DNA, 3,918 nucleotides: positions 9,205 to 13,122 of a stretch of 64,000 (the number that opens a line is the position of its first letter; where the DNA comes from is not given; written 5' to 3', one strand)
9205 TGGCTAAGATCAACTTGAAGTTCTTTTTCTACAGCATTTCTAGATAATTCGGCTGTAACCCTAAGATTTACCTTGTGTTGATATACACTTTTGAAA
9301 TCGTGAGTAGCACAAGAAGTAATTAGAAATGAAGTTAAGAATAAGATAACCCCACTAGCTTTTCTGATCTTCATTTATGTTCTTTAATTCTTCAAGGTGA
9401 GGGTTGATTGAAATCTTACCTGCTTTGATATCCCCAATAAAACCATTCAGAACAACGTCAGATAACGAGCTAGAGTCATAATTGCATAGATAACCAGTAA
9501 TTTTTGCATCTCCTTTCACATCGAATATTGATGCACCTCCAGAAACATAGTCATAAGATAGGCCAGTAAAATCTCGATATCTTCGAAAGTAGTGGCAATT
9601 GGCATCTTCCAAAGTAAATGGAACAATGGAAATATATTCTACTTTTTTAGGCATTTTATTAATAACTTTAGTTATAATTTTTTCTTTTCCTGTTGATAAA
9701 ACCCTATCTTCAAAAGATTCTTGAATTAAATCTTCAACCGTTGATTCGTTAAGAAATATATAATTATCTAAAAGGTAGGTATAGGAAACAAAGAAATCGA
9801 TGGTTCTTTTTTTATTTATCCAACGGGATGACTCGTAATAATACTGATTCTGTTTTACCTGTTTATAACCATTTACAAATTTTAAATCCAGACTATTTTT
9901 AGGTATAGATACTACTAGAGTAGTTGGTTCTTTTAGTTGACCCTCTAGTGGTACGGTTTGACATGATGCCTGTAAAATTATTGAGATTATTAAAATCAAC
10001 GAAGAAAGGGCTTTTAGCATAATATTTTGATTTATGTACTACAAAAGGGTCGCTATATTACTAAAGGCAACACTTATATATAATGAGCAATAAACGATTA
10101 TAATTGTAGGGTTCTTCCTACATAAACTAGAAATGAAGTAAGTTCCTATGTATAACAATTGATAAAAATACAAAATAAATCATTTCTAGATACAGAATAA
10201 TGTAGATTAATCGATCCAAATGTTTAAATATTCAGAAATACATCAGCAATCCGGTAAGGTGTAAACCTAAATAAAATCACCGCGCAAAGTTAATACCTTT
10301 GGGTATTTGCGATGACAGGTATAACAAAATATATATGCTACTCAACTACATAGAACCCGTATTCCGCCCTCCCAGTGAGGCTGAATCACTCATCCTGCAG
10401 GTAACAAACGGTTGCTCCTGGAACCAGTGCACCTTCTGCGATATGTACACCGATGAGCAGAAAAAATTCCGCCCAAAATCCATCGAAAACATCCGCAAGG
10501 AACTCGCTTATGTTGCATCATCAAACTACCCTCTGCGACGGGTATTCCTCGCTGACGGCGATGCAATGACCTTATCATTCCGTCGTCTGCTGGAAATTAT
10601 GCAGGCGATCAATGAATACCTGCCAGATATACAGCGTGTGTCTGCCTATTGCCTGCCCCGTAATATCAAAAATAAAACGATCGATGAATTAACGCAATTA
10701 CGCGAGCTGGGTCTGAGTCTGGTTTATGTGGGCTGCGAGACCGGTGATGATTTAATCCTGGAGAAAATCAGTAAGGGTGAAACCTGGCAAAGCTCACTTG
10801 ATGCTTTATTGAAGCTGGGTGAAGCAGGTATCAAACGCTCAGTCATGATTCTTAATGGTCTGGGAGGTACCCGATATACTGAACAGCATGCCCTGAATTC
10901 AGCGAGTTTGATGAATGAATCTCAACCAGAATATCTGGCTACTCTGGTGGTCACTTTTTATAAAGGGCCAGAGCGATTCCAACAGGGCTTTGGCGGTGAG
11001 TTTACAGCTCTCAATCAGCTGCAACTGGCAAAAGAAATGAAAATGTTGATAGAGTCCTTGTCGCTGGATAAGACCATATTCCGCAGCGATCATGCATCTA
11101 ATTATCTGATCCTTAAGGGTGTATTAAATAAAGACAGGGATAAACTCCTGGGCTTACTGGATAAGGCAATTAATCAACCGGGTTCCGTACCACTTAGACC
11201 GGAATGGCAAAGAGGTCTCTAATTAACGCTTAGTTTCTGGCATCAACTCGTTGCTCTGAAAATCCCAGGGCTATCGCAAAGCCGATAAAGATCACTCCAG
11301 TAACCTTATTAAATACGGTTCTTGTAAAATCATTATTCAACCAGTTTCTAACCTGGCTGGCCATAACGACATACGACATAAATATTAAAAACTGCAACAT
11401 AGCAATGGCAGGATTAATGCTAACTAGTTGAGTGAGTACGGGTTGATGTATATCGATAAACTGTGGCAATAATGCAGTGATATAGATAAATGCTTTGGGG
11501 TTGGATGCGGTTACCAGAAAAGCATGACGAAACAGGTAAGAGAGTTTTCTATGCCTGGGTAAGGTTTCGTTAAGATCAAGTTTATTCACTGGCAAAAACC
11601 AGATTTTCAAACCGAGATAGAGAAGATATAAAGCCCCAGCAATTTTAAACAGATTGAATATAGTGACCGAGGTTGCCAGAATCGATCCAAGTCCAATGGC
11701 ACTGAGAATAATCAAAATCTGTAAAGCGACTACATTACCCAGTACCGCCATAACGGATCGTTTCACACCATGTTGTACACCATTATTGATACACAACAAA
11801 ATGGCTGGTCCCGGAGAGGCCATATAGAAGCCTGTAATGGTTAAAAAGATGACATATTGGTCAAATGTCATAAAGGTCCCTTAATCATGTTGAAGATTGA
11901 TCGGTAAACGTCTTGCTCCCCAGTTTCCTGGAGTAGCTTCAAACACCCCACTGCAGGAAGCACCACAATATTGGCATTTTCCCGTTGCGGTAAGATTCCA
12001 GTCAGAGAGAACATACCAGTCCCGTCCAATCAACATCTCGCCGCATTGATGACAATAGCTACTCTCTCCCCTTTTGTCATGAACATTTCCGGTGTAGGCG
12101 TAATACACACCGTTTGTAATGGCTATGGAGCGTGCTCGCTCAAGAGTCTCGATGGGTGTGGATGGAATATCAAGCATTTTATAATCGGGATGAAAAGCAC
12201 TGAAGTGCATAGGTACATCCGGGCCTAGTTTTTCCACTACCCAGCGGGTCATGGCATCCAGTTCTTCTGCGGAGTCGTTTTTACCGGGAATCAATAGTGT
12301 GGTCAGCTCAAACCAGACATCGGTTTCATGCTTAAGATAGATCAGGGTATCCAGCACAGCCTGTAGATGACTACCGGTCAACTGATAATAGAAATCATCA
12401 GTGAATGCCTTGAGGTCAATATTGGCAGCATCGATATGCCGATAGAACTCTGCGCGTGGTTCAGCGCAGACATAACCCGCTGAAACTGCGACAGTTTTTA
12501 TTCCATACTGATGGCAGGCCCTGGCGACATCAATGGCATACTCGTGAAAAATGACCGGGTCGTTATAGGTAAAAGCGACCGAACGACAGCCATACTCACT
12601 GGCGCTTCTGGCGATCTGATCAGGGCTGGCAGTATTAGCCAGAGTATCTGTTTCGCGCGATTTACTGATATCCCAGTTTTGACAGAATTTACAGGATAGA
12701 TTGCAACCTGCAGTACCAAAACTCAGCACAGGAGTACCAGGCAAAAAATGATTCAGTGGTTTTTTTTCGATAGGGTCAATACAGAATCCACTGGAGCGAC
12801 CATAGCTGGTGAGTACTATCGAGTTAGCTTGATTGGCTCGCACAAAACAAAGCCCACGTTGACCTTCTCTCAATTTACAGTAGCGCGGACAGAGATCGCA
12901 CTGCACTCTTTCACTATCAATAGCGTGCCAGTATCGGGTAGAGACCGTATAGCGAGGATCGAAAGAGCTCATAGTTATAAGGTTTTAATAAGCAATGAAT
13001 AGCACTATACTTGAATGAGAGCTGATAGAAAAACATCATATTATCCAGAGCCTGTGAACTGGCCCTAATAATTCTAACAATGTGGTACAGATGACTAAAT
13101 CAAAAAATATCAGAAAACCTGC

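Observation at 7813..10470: Low-GC two-lipoprotein islet bracketed by a diverged 230-bp direct duplication of the 5' end of the CX4CX2C radical-SAM gene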

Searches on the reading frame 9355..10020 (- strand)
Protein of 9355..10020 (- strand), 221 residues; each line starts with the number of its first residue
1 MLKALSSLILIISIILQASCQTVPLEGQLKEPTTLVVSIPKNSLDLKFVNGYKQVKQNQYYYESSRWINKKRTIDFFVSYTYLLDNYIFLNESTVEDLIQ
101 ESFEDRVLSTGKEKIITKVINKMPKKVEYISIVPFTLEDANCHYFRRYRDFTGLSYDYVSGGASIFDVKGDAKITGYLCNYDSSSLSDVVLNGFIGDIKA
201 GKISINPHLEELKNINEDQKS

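Call 9: search_protein_families(library=pfam, proteins=[window:9355-10020:-], max_evalue=0.01)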
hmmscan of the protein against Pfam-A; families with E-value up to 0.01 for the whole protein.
window:9355-10020:- (221 aa): 0 families

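Call 10: search_protein_families(library=ncbifam, proteins=[window:9355-10020:-], max_evalue=0.01)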
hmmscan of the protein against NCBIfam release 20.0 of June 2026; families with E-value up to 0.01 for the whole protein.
window:9355-10020:- (221 aa): 0 families

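Call 25: find_homologous_proteins(query=window:9355-10020:-, max_evalue=0.001)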
Query window:9355-10020:- (221 aa): 3 proteins with E <= 0.001 among 231 candidates.
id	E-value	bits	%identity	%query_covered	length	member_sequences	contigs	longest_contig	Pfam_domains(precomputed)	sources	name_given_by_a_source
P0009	3.5e-129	447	93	100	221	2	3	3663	-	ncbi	-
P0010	7.7e-97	341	70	100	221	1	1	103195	-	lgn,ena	-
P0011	5.8e-81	289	58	100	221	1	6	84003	-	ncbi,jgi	jgi:hypothetical protein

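Call 46: find_encoding_contigs(protein=P0009, flank=6000, max_places=4)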
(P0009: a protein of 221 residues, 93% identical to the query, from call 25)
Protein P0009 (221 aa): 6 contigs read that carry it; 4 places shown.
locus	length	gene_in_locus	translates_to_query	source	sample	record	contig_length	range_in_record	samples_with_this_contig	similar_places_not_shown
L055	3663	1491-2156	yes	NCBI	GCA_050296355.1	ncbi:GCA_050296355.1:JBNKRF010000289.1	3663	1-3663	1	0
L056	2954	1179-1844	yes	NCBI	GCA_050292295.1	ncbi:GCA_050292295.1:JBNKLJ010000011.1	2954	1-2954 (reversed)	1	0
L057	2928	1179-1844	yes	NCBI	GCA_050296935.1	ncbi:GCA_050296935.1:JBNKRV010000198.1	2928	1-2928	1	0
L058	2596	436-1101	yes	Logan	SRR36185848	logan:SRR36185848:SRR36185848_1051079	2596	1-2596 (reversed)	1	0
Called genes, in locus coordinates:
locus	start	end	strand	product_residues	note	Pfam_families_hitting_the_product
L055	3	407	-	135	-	?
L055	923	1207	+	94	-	-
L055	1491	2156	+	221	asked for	-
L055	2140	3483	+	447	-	-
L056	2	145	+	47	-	?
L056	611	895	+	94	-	-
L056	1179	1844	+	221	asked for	-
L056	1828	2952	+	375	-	?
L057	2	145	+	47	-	?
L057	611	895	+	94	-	-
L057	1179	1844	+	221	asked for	-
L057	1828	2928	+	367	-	?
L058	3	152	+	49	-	?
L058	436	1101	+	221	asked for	-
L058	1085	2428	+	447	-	-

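Call 58: find_encoding_contigs(protein=P0011, flank=7000, max_places=10)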
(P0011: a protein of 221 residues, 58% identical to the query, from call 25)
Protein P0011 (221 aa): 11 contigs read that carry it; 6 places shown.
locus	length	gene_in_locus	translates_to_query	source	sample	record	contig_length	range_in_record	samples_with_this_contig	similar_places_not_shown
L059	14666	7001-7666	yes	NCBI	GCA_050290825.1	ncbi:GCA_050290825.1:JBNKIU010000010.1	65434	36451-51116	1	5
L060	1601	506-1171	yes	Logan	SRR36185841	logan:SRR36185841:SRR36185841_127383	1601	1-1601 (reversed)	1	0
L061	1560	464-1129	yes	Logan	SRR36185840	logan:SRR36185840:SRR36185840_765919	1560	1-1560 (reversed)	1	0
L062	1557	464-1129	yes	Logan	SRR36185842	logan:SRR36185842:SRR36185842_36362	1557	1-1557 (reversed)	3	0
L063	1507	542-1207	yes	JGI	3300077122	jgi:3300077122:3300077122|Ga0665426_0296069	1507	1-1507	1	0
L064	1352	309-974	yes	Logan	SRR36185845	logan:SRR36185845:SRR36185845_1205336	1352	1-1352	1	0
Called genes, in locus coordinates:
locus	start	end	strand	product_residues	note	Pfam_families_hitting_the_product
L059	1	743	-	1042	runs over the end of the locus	PF00873:ACR_tran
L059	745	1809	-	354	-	PF25973:BSH_CzcB (weak), PF25954:Beta-barrel_RND_2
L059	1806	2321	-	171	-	PF03551:PadR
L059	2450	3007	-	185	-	PF01871:AMMECR1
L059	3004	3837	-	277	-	PF01875:Memo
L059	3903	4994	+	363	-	PF04055:Radical_SAM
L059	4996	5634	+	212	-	PF01810:LysE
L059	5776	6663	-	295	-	PF04055:Radical_SAM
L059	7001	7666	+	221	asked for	-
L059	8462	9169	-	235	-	PF01411:tRNA-synt_2c, PF07973:tRNA_SAD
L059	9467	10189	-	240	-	PF00106:adh_short, PF01370:Epimerase (faint), PF08659:KR, PF23441:SDR (faint), PF13561:adh_short_C2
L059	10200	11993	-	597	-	PF07167:PhaC_N, PF00561:Abhydrolase_1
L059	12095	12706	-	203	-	PF02163:Peptidase_M50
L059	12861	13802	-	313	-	PF00072:Response_reg (faint), PF11849:DUF3369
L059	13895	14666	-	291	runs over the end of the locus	PF08668:HDOD, PF01966:HD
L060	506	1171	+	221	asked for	-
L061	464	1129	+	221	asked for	-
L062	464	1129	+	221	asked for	-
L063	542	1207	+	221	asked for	-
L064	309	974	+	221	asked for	-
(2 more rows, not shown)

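Call 65: search_protein_families(library=pfam, proteins=[window:9355-10020:-], max_evalue=10)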
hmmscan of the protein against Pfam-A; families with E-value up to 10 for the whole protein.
window:9355-10020:- (221 aa): 2 families
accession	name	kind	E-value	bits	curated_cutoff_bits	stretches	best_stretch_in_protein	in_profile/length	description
PF24390.1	PRTase-CE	-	0.023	15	27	1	66-152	3-88/253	PRTase-CE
PF10060.15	DUF2298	-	0.32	10.3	27.8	1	29-84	184-234/488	Uncharacterized membrane protein (DUF2298)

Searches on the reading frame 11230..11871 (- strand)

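Call 9: search_protein_families(library=pfam, proteins=[window:11230-11871:-], max_evalue=0.01)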
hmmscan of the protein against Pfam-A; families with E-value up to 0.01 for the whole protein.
window:11230-11871:- (213 aa): 1 family
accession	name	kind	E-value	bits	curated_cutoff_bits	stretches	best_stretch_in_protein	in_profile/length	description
PF01810.24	LysE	-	5.3e-31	108.1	25.6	1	17-203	4-190/193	LysE type translocator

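Call 10: search_protein_families(library=ncbifam, proteins=[window:11230-11871:-], max_evalue=0.01)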
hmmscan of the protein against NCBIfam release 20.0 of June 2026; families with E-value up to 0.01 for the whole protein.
window:11230-11871:- (213 aa): 6 families
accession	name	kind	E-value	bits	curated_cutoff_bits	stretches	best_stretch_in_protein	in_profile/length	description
NF007812.0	PRK10520.1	equivalog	6.2e-35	120.6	209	1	1-202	1-200/206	homoserine/homoserine lactone efflux protein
TIGR00949.1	2A76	subfamily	4.3e-34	117.8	183.95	1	19-202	1-185/185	homoserine/threonine efflux transporter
NF008201.0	PRK10958.1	equivalog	1.3e-24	87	165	1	8-204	12-209/212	leucine efflux protein LeuE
NF007591.0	PRK10229.1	equivalog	6.5e-11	42.3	288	1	11-203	7-203/206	threonine export protein RhtC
TIGR00948.1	2a75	equivalog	2.3e-05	24.2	213.65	1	21-194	6-176/177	L-lysine exporter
NF007653.0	PRK10323.1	equivalog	2.6e-05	24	193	1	7-166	7-159/195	cysteine/O-acetylserine transporter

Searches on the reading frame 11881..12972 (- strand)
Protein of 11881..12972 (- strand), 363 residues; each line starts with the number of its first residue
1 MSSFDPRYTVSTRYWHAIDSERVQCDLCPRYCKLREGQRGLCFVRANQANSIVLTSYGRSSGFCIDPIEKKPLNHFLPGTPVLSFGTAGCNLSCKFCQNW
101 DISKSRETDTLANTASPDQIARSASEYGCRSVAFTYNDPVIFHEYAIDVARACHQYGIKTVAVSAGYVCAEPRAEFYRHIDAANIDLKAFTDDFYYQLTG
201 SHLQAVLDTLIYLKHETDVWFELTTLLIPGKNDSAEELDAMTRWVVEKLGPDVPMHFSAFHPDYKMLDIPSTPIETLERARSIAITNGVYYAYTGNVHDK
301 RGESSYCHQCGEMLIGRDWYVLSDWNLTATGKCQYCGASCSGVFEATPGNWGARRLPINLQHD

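Call 9: search_protein_families(library=pfam, proteins=[window:11881-12972:-], max_evalue=0.01)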
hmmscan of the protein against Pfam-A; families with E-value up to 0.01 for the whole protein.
window:11881-12972:- (363 aa): 2 families
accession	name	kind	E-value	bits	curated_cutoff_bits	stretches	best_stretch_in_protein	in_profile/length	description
PF04055.27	Radical_SAM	-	5.4e-16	59.6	29.5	1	87-237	4-161/166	Radical SAM superfamily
PF13353.11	Fer4_12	-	5.7e-05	23.9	22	1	82-181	8-110/137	4Fe-4S single cluster domain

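Call 10: search_protein_families(library=ncbifam, proteins=[window:11881-12972:-], max_evalue=0.01)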
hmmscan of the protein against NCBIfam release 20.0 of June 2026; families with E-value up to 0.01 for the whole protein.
window:11881-12972:- (363 aa): 21 families
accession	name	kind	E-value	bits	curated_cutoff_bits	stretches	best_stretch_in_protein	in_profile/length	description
TIGR04337.1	AmmeMemoSam_rS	hypoth_equivalog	1.5e-196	652.2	220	1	12-360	1-349/349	AmmeMemoRadiSam system radical SAM enzyme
TIGR02493.1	PFLA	equivalog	5.4e-16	58.7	231.75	1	87-245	22-183/235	pyruvate formate-lyase-activating protein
TIGR04041.1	activase_YjjW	hypoth_equivalog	7.6e-13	48.5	250.2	1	143-263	123-241/276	YjjW family glycine radical enzyme activase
TIGR02494.1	PFLE_PFLC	subfamily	2.2e-12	46.8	174.35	1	134-261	129-255/293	glycyl-radical enzyme activating protein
NF033717.2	HPDL_rSAM_activ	equivalog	1.8e-09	37.3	420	1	131-244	133-247/311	4-hydroxyphenylacetate decarboxylase activase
NF048010.1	SfplDhtActHpsHDes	equivalog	3.2e-09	36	430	1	137-261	140-264/298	(2S)-3-sulfopropanediol dehydratase activating enzyme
TIGR04395.1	cutC_activ_rSAM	equivalog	4.4e-09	36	360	1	137-245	138-245/309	choline TMA-lyase-activating enzyme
TIGR02495.1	NrdG2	equivalog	5.1e-09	35.7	131.15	1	87-248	23-183/193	anaerobic ribonucleoside-triphosphate reductase activating protein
NF033719.1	ind_deCO2_activ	equivalog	8.9e-09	35.1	425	1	118-247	118-247/302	indoleacetate decarboxylase activase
NF008356.0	PRK11145.1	equivalog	7.8e-08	31.9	375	1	87-245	27-188/246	pyruvate formate lyase 1-activating protein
TIGR02668.1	moaA_archaeal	equivalog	8.2e-07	28.3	325.25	1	87-210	17-140/303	GTP 3',8-cyclase MoaA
NF001199.0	PRK00164.2-1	equivalog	1.6e-06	27.5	231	1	87-208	19-140/308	GTP 3',8-cyclase MoaA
TIGR04003.1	rSAM_BssD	equivalog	4.5e-06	26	496.45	1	131-245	130-244/314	[benzylsuccinate synthase]-activating enzyme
NF048008.1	SfplDhtActHpfHKleb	equivalog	5.3e-06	26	500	1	132-253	130-250/308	(2S)-3-sulfopropanediol dehydratase activating enzyme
NF043069.1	T4HPD_activ_SAM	equivalog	5.6e-06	25.9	425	1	90-246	85-240/299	trans-4-hydroxy-L-proline dehydratase activase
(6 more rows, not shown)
